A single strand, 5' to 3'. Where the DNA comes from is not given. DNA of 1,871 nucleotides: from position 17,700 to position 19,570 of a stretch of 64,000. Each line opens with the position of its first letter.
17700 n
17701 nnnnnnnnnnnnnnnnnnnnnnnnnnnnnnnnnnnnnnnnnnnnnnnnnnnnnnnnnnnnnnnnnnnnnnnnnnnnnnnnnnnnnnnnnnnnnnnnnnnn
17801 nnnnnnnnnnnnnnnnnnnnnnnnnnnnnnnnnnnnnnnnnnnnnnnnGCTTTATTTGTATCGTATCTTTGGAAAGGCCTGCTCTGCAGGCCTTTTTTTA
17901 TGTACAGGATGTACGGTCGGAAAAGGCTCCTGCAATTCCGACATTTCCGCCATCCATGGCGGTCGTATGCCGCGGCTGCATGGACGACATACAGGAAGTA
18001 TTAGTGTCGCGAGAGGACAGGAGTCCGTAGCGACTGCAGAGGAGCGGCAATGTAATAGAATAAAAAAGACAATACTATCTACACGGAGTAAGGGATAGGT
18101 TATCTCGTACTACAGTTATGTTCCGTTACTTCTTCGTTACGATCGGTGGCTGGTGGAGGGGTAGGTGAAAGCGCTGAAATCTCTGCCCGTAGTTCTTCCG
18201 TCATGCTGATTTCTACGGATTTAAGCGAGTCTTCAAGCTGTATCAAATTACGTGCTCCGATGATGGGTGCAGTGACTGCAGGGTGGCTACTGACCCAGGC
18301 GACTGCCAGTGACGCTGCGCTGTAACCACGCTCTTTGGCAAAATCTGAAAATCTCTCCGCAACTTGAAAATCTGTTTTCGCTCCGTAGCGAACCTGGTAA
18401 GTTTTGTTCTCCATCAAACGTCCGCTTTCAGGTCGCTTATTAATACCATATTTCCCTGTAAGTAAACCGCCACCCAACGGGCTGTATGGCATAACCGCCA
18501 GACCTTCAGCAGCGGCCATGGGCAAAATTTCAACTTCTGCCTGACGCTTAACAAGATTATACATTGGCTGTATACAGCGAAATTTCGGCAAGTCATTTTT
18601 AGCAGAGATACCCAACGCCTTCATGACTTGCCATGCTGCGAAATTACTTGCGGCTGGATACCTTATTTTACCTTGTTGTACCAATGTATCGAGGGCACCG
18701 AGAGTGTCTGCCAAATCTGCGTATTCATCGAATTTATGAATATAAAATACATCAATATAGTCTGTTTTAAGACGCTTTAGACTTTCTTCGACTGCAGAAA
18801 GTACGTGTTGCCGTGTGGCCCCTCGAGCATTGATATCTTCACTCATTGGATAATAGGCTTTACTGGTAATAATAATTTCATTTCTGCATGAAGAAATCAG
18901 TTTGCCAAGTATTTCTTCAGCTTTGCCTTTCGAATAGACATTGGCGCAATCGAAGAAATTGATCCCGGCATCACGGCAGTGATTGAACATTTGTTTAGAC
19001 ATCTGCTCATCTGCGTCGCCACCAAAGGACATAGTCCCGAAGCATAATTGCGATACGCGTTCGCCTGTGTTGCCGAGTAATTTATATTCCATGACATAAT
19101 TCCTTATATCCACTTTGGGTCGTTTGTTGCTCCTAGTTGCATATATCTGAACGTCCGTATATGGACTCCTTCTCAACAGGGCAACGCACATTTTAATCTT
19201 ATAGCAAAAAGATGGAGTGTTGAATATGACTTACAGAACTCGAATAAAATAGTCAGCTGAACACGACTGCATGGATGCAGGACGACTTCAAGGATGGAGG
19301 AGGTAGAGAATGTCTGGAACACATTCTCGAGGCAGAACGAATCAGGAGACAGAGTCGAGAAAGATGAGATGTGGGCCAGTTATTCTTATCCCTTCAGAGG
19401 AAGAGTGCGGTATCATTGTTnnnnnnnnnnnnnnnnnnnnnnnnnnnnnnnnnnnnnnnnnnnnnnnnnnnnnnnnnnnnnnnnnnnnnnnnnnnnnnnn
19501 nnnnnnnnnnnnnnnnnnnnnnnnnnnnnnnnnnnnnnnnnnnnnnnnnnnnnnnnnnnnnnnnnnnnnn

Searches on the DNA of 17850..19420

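Call 22: search_rna_families(source=window, start=17850, end=19420, threshold=evalue, max_evalue=10)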
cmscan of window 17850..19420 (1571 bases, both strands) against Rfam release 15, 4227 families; matches with E-value up to 10: 4.
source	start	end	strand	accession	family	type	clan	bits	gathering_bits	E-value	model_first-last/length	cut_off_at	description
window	18337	18408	+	RF00136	SNORD81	Gene; snRNA; snoRNA; CD-box;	CL00050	19.5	50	2.3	1-77/77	no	Small nucleolar RNA SNORD81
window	17851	17956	+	RF02485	GlsR22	Gene; snRNA; snoRNA; HACA-box;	-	18.2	100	2.3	1-150/150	no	Small nucleolar RNA GlsR22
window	17850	17899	+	RF02270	nse_sRNA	Gene;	-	17.4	75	7.6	16-73/73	5'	Neisseria sigma-E sRNA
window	18050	18084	-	RF00051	mir-17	Gene; miRNA;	-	14.8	49.5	6.5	24-56/80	no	mir-17 microRNA precursor family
